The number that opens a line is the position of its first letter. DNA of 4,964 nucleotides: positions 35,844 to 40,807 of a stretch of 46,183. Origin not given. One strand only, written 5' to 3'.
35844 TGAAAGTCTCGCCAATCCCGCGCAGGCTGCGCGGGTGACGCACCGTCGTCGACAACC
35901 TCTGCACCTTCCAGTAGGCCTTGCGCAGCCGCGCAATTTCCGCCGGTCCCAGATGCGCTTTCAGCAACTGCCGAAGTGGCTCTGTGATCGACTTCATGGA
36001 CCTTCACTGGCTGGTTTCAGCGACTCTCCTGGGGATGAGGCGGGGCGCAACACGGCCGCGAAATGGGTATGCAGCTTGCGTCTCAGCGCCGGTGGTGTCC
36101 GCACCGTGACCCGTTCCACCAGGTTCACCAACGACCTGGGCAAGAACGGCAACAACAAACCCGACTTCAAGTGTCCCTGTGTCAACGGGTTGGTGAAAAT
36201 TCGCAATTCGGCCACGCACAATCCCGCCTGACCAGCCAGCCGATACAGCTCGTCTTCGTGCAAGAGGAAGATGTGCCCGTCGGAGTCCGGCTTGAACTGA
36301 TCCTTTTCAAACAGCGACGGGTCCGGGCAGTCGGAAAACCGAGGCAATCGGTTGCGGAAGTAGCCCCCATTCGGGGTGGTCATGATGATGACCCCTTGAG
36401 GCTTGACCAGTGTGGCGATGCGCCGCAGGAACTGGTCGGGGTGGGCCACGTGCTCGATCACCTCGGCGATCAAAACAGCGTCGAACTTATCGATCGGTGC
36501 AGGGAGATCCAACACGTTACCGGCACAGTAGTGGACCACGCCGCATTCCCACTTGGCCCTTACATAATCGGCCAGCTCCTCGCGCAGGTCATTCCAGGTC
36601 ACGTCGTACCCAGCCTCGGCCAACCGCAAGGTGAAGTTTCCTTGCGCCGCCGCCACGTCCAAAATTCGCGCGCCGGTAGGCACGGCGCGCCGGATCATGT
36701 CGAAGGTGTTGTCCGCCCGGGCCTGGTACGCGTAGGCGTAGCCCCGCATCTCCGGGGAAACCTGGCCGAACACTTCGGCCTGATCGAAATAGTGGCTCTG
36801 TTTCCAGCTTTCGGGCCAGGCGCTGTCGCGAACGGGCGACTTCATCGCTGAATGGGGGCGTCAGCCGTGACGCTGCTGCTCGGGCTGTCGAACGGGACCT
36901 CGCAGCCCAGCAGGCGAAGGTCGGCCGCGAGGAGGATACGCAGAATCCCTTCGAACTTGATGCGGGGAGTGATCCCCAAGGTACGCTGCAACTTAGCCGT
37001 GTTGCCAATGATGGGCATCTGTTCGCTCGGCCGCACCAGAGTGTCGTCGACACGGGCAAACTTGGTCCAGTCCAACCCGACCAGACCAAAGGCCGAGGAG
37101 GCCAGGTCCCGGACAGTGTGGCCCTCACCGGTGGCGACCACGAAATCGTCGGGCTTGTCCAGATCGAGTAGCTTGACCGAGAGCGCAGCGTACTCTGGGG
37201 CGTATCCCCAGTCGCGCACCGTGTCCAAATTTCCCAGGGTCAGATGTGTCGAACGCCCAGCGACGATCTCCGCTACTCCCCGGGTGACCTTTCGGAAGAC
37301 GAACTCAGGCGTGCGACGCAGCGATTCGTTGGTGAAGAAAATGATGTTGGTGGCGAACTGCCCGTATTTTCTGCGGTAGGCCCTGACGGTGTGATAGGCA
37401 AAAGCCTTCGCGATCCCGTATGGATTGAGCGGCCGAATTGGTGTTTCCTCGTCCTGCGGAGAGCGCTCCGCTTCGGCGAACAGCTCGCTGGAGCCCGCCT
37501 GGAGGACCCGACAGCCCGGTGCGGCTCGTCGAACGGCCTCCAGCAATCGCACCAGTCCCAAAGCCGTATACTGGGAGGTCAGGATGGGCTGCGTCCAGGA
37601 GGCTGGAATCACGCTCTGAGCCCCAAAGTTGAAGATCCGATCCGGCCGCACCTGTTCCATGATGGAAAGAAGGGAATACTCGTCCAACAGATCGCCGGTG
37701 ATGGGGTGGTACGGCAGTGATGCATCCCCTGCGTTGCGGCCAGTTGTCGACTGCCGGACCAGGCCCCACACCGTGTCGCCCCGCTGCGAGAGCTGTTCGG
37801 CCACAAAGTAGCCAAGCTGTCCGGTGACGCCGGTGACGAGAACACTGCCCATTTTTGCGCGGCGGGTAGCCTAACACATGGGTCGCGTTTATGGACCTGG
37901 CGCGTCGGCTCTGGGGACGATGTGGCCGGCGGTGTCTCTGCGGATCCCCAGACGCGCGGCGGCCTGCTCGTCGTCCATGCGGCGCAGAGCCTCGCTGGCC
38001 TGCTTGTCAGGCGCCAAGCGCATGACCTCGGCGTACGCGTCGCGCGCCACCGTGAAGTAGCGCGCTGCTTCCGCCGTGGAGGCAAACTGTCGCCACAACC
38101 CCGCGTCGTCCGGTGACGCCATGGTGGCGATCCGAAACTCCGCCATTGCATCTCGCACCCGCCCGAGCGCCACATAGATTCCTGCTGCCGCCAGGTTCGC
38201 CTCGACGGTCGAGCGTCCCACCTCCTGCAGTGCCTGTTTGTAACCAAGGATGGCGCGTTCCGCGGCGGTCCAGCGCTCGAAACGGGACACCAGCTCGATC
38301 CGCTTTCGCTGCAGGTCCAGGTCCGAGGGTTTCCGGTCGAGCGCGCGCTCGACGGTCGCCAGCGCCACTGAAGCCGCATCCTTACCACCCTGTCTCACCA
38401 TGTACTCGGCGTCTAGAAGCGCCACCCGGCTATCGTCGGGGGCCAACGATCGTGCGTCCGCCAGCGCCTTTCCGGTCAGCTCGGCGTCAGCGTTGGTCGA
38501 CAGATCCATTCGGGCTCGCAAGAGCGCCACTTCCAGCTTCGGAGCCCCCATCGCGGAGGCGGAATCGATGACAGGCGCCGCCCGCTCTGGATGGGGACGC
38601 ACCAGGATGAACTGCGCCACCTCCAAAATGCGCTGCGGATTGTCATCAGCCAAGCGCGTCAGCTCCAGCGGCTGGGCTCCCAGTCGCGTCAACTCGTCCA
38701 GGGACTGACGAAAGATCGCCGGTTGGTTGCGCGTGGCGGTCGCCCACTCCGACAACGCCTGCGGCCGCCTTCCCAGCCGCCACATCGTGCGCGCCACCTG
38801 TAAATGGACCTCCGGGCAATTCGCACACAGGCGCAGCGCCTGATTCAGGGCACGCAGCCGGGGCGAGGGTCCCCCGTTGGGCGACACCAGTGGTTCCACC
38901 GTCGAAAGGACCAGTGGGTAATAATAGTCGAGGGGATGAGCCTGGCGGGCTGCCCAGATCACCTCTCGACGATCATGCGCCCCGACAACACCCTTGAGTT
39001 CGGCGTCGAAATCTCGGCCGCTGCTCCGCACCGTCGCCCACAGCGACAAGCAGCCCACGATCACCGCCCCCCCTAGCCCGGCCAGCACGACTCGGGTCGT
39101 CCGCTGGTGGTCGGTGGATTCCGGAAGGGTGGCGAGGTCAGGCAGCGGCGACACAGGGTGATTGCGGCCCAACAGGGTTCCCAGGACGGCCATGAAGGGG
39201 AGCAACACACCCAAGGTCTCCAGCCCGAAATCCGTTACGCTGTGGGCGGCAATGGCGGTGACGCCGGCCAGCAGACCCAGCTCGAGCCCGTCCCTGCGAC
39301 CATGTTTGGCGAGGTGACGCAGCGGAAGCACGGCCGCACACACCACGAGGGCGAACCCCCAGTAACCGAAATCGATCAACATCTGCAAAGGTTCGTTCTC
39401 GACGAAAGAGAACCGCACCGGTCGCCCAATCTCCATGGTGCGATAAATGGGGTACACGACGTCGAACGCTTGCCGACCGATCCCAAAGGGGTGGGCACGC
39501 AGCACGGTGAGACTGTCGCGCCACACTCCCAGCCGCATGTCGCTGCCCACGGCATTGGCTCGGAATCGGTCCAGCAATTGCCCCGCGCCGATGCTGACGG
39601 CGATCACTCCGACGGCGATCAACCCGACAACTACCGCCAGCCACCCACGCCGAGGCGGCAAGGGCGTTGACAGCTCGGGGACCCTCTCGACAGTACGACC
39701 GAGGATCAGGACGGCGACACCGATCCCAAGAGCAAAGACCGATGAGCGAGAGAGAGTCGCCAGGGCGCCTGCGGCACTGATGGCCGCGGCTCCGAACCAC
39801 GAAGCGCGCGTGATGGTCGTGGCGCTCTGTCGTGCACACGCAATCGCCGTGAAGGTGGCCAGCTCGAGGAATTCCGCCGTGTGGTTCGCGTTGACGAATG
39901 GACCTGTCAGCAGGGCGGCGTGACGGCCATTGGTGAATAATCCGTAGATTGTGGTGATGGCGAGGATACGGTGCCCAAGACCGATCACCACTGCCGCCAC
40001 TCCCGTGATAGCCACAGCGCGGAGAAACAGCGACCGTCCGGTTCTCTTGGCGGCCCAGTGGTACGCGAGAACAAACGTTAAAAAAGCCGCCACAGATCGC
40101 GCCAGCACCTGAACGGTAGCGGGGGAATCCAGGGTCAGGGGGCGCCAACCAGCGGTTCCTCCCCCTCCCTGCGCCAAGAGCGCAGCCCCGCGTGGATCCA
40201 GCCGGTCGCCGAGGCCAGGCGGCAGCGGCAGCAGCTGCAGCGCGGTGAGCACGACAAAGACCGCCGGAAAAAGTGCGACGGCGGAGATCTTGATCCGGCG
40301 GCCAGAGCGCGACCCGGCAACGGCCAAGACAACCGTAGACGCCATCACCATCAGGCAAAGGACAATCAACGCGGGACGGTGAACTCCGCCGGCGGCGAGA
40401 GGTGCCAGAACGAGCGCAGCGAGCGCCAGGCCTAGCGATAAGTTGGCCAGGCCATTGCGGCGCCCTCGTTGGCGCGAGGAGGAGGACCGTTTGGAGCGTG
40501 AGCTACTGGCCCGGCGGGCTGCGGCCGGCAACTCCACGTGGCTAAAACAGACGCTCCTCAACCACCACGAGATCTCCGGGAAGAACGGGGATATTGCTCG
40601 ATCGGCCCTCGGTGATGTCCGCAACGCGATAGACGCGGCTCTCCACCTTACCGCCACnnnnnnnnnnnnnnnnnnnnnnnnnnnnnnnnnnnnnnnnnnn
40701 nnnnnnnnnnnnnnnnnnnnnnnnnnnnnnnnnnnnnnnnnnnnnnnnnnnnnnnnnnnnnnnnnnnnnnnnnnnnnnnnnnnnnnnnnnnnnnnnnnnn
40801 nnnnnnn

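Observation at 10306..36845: Nine SAM-methyltransferase domains in one glycan locus: a predicted hyper-methylated polysaccharide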

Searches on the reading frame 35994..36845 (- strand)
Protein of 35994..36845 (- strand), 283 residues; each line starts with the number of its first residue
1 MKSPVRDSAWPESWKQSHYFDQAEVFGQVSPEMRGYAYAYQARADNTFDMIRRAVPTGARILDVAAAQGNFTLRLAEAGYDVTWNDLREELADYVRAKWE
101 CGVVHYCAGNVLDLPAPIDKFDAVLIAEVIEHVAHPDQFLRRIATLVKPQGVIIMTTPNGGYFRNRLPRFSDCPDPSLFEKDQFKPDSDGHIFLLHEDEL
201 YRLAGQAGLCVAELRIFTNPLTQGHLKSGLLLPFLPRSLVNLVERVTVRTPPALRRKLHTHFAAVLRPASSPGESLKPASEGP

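Call 4: search_protein_families(library=pfam, proteins=[window:35994-36845:-], max_evalue=0.01)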
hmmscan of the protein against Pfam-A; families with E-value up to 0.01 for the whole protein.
window:35994-36845:- (283 aa): 7 families
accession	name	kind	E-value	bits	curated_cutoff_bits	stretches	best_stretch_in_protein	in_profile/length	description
PF13489.12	Methyltransf_23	-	4.3e-17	62.8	27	1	49-212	11-162/164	Methyltransferase domain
PF08241.18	Methyltransf_11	-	1.7e-15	57.8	21.2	1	62-155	1-95/95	Methyltransferase domain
PF13649.12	Methyltransf_25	-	9.1e-14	52.4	27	1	61-151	1-97/97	Methyltransferase domain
PF13847.12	Methyltransf_31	-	1.1e-11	45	27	1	58-159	4-113/145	Methyltransferase domain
PF08242.18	Methyltransf_12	-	2.3e-10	41.5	30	1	62-153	1-98/98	Methyltransferase domain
PF01209.24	Ubie_methyltran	-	3.1e-05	23.9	20.1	1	50-154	40-150/233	ubiE/COQ5 methyltransferase family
PF07021.18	MetW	-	4.9e-05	23.5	21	1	48-167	4-119/193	Methionine biosynthesis protein MetW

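Call 8: search_protein_families(library=ncbifam, proteins=[window:35994-36845:-], max_evalue=0.01)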
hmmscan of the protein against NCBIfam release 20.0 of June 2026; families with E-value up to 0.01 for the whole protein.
window:35994-36845:- (283 aa): 22 families
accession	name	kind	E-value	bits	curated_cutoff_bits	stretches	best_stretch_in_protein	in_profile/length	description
TIGR01983.1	UbiG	equivalog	7.3e-14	51.6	102.95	1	56-159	48-155/228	bifunctional 2-polyprenyl-6-hydroxyphenol methylase/3-demethylubiquinol 3-O-methyltransferase UbiG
TIGR02021.1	BchM-ChlM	equivalog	1.5e-08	34.3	158.9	1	43-163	40-162/218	magnesium protoporphyrin IX methyltransferase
TIGR04345.1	ovoA_Cterm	equivalog_domain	1.7e-08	34.3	170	1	104-158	118-172/242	putative 4-mercaptohistidine N1-methyltransferase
NF001241.0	PRK00216.1-2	equivalog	5.6e-08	32.7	327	1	55-156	49-148/231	demethylmenaquinone methyltransferase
NF001240.0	PRK00216.1-1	equivalog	9.1e-08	31.4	378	1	46-155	52-168/251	bifunctional demethylmenaquinone methyltransferase/2-methoxy-6-polyprenyl-1,4-benzoquinol methylase UbiE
TIGR01934.1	MenG_MenH_UbiE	subfamily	2.2e-07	30.4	158.35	1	56-155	38-141/223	ubiquinone/menaquinone biosynthesis methyltransferase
NF041255.1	mycofact_MftM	equivalog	5.6e-07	29.2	200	1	57-136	139-220/289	mycofactocin oligosaccharide methyltransferase MftM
TIGR02072.1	BioC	equivalog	1.5e-06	28.3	184.95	1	50-158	26-135/244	malonyl-ACP O-methyltransferase BioC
NF008264.0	PRK11036.1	equivalog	2.9e-06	27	366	1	57-155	44-147/261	tRNA uridine 5-oxyacetic acid(34) methyltransferase CmoM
NF045667.1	MTase_DVU1556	equivalog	5.4e-06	26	155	1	54-156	19-120/213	DVU_1556 family methyltransferase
NF045825.1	FAmtase_mtf2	equivalog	1.3e-05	24.5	400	1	57-156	58-159/248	fatty-acid O-methyltransferase Mtf2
NF001243.0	PRK00216.1-4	equivalog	3.6e-05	23.2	235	1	50-155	40-151/237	demethylmenaquinone methyltransferase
TIGR02752.1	MenG_heptapren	equivalog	4.6e-05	23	419.85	1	50-155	38-149/231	demethylmenaquinone methyltransferase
TIGR02081.1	metW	equivalog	9.7e-05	22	189.5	1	48-172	4-124/194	methionine biosynthesis protein MetW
NF043040.1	corrin_prot_MT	hypoth_equivalog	0.00012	21.6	180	1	45-155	28-147/216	corrinoid protein-associated methyltransferase CpaM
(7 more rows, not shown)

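Call 19: search_solved_structures(query=window:35994-36845:-, max_evalue=0.01, show_alignments=0)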
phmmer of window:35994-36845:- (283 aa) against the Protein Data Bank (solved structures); distinct sequences matched with E-value up to 0.01: 35.
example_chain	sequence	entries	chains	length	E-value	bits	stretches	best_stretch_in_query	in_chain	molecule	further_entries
2avn_A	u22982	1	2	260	1.3e-08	37.5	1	56-164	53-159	ubiquinone/menaquinone biosynthesis methyltransferase-related protein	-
2p7h_A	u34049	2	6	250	2.7e-07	33.2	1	31-211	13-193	Hypothetical protein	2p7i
1wzn_A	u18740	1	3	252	7.2e-07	31.7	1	59-159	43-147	SAM-dependent methyltransferase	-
3cc8_A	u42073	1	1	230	1.2e-06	31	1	56-165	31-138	Putative methyltransferase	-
3mgg_A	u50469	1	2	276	1.4e-06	30.8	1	54-158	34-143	Methyltransferase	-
4pne_A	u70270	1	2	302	2.7e-06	29.9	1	39-156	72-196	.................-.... protein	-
6uak_A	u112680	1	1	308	7.9e-06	28.3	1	55-157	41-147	SAM dependent methyltransferase LahSB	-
8joz_A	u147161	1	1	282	1.4e-05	27.6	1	52-208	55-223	tRNA 5-carboxymethoxyuridine methyltransferase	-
4htf_A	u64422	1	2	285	1.8e-05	27.2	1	52-172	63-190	S-adenosylmethionine-dependent methyltransferase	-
3l8d_A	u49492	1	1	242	2.1e-05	27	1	22-169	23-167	Methyltransferase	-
1ve3_A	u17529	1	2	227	2.8e-05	26.5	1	39-170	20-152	hypothetical protein PH0226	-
4kdr_A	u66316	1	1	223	3.4e-05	26.2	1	57-161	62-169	3-demethylubiquinone-9 3-methyltransferase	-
5dpm_A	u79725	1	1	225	3.5e-05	26.2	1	57-161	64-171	Ubiquinone biosynthesis O-methyltransferase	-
8zc8_A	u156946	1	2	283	6.3e-05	25.4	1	45-156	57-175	MitM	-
21zq_A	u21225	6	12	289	6.6e-05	25.3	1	45-156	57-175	MitM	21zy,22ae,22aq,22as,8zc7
4azw_A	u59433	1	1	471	0.0084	18.4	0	47-142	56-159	WBDD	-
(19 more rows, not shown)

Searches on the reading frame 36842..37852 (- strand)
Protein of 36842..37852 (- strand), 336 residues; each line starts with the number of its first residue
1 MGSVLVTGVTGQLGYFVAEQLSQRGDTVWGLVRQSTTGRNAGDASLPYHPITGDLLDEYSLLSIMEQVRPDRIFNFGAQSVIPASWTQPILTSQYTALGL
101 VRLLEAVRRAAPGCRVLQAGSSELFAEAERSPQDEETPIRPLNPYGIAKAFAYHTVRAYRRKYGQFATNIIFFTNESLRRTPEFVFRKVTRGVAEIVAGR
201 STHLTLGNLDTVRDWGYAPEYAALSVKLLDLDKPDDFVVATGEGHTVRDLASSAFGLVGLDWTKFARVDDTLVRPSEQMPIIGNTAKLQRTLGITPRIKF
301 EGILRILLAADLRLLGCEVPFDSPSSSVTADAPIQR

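Call 4: search_protein_families(library=pfam, proteins=[window:36842-37852:-], max_evalue=0.01)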
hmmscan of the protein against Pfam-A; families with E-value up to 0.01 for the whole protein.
window:36842-37852:- (336 aa): 4 families
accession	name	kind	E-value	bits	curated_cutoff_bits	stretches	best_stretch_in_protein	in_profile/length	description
PF16363.11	GDP_Man_Dehyd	-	1.2e-84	285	27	1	5-305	1-330/332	GDP-mannose 4,6 dehydratase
PF01370.27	Epimerase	-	3.4e-49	167.9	20.9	1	4-240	1-240/240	NAD dependent epimerase/dehydratase family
PF04321.23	RmlD_sub_bind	-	7.5e-08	32.2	27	1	4-163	3-143/287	RmlD substrate binding domain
PF02719.21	Polysacc_synt_2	-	0.0021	17.8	20.2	0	4-105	1-113/293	Polysaccharide biosynthesis protein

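Call 21: search_protein_families(library=ncbifam, proteins=[window:36842-37852:-], max_evalue=0.00001)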
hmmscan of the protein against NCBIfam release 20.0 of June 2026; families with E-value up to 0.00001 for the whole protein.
window:36842-37852:- (336 aa): 9 families
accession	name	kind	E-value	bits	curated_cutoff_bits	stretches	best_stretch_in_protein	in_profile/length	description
TIGR01472.1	gmd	equivalog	3.4e-70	236.9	415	1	5-314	4-341/342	GDP-mannose 4,6-dehydratase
TIGR01181.1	dTDP_gluc_dehyt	equivalog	3.5e-20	72.3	365.1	1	4-305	2-305/321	dTDP-glucose 4,6-dehydratase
TIGR02622.1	CDP_4_6_dhtase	equivalog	5.1e-16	58.7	278.45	1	3-165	6-174/352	CDP-glucose 4,6-dehydratase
TIGR04180.1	EDH_00030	hypoth_equivalog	1.3e-13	50.7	475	1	4-297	1-295/297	NAD-dependent 4,6-dehydratase LegB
TIGR01179.1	galE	equivalog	1.7e-12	46.8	262.3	1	4-170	2-170/332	UDP-glucose 4-epimerase GalE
NF007490.0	PRK10084.1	subfamily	4e-08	32.6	649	0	134-223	156-241/361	dTDP-glucose 4,6-dehydratase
TIGR03466.1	HpnA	hypoth_equivalog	2.9e-07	29.7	367.65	1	3-146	2-139/327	hopanoid-associated sugar epimerase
NF007582.0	PRK10217.1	equivalog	3e-07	29.8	698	1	53-222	58-233/355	dTDP-glucose 4,6-dehydratase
NF011728.1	PRK15181.1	equivalog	6.5e-06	25.4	760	0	73-217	94-237/348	Vi polysaccharide biosynthesis UDP-N-acetylglucosaminuronic acid C-4 epimerase TviC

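Call 27: find_related_loci(query=window:36842-37852:-, collection=genome_contigs, flank=10000)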
Query window:36842-37852:- (336 aa) in genome_contigs; peptide patterns used: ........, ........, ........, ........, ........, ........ (x = any residue, [..] = any of these).
600 stretches matched a pattern (row limit reached: there are more); 592 encode a relative of the query (tblastn E <= 1e-3); the best 80 are kept; 80 distinct loci.
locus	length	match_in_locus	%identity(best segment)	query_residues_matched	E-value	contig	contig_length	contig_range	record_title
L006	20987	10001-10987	76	1-329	2e-172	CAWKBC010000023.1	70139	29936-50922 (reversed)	MAG: uncultured proteobacterium isolate MFD04540.bin.3.176 genome assembly, contig: contig_44235, whole genome shotgun s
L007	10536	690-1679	44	1-320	1e-85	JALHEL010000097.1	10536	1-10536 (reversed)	MAG: Leptolinea sp. isolate 2-no_aug_S1_039 scaffold_4407, whole genome shotgun sequence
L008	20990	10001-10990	43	1-320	6e-85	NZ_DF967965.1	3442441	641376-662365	Anaerolinea thermolimosa strain IMO-1, whole genome shotgun sequence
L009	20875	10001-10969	45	1-313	7e-85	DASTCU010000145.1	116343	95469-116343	MAG TPA_asm: Candidatus Sulfotelmatobacter sp. isolate SMAG_U801 k141_142423, whole genome shotgun sequence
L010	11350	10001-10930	43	5-313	7e-85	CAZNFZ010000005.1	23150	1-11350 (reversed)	MAG TPA_asm: uncultured Methanosarcinales archaeon isolate binchicken_co165_133 genome assembly, contig: k141_863035, wh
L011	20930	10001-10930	46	5-312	8e-85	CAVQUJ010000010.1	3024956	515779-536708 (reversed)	MAG: uncultured delta proteobacterium isolate MFD10007.bin.2.102 genome assembly, contig: contig_9106, whole genome shot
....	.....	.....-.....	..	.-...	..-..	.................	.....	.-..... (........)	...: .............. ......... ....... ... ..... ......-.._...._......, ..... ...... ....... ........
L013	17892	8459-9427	42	1-321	3e-84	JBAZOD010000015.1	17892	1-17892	MAG: Patescibacteria group bacterium isolate SO_2017_LW4_86 scaffold_6194_c1_LW137-91_2017, whole genome shotgun sequenc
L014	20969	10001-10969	45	1-315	2e-84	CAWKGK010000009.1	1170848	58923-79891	MAG: uncultured Actinomycetes bacterium isolate MFD09212.bin.1.43 genome assembly, contig: contig_8533, whole genome sho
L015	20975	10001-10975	45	3-319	8e-84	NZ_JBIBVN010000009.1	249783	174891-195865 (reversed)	Streptomyces sp. NPDC015032 NPDC015032_285_G9.ctg-0009, whole genome shotgun sequence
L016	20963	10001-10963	44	2-315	5e-84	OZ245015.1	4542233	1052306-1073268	MAG: Myxococcota bacterium isolate 85673d58-4904-4b26-8d51-d6408ed8c16c genome assembly, chromosome: 1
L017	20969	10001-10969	44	5-318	8e-84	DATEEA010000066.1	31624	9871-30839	MAG TPA_asm: Candidatus Polarisedimenticolia bacterium isolate SMAG_U8721 k141_1127579, whole genome shotgun sequence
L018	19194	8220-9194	45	3-319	5e-84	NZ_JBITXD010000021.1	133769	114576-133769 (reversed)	Streptomyces sp. NPDC053726 NPDC053726_45_E6.ctg-0021, whole genome shotgun sequence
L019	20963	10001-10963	46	3-315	1e-83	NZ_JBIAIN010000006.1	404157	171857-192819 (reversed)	Streptomyces sp. NPDC005794 NPDC005794_68_D9.ctg-0006, whole genome shotgun sequence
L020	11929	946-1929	44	3-320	3e-83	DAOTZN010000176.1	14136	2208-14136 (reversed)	MAG TPA_asm: Anaerolineales bacterium isolate H54_522 k91_404238, whole genome shotgun sequence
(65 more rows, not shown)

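Call 34: search_protein_families(library=pfam, alignment_id=A1, max_evalue=0.001)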
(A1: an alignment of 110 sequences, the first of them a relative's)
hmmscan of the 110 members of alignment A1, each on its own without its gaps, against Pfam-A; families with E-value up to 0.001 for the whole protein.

A. member 1, L015:261-887:+ (209 aa): 2 families
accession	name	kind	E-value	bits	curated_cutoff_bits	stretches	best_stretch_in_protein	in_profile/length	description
PF00440.29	TetR_N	-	5.7e-18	64.9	24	1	26-72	1-47/47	Bacterial regulatory proteins, tetR family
PF17932.6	TetR_C_24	-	8.6e-06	26.4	26.4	1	95-172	5-84/114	Tetracyclin repressor-like, C-terminal domain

B. families by the number of members that match (of 110 scanned): 152 families (the first 25 are shown)
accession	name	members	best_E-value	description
PF16363.11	GDP_Man_Dehyd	13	1.6e-139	GDP-mannose 4,6 dehydratase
PF01370.27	Epimerase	13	1.2e-72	NAD dependent epimerase/dehydratase family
PF04321.23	RmlD_sub_bind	12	6.2e-12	RmlD substrate binding domain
PF00534.26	Glycos_transf_1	7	2.5e-27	Glycosyl transferases group 1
PF13692.12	Glyco_trans_1_4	7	9.2e-25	Glycosyl transferases group 1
PF20706.3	GT4-conflict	5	3.2e-14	Family 4 Glycosyltransferase in conflict systems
PF02397.22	Bac_transf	4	7.2e-71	Bacterial sugar transferase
PF13524.12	Glyco_trans_1_2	4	1.8e-06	Glycosyl transferase-like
PF00158.32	Sigma54_activat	3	6.6e-73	Sigma-54 interaction domain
PF00072.30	Response_reg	3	2.7e-31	Response regulator receiver domain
PF01073.25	3Beta_HSD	3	3.2e-27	3-beta hydroxysteroid dehydrogenase/isomerase family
PF01943.22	Polysacc_synt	3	2.9e-23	Polysaccharide biosynthesis protein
PF14532.12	Sigma54_activ_2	3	1e-22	Sigma-54 interaction domain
PF25601.1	AAA_lid_14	3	7.4e-22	AAA+ ATPase lid domain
PF13579.12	Glyco_trans_4_4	3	8.4e-22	Glycosyl transferase 4-like domain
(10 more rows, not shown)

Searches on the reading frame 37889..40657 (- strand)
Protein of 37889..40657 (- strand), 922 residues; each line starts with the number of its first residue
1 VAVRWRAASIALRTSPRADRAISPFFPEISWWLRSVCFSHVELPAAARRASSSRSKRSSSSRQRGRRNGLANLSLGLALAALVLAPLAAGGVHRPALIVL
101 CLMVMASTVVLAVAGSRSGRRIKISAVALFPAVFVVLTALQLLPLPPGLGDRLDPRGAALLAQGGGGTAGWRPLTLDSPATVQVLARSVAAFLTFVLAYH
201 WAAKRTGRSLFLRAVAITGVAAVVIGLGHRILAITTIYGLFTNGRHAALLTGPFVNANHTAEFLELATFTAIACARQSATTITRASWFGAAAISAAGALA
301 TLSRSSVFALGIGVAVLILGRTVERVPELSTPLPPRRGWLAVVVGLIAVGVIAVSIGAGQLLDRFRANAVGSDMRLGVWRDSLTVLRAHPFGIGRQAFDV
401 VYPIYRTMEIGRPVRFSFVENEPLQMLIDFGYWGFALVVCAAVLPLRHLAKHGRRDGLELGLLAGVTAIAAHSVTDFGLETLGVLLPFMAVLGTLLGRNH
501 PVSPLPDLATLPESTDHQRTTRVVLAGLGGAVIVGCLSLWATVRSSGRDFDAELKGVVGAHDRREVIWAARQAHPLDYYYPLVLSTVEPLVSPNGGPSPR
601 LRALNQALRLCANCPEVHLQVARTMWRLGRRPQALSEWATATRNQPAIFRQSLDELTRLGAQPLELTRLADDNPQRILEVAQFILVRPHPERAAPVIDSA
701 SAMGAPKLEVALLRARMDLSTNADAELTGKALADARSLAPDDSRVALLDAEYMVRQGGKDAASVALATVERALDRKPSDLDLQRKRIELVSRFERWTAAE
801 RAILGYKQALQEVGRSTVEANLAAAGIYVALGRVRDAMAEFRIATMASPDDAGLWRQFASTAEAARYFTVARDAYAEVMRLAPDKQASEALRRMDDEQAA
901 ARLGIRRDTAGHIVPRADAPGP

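Call 6: search_protein_families(library=pfam, proteins=[window:37889-40657:-], max_evalue=0.01)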
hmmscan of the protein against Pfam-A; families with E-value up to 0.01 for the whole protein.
window:37889-40657:- (922 aa): 3 families
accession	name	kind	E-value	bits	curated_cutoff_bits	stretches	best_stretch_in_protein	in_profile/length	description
PF04932.20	Wzy_C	-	1.2e-16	61.3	31.7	1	290-438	2-148/149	O-Antigen ligase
PF13428.12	TPR_14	-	0.004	18.1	23.5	1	819-859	2-42/44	Tetratricopeptide repeat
PF23914.1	TPR_CcmH_CycH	-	0.0084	16.4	42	0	722-782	63-123/158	Cytochrome c-type biogenesis protein H TPR domain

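Call 21: search_protein_families(library=ncbifam, proteins=[window:37889-40657:-], max_evalue=0.00001)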
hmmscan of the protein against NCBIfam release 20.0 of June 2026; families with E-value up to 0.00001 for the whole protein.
window:37889-40657:- (922 aa): 0 families
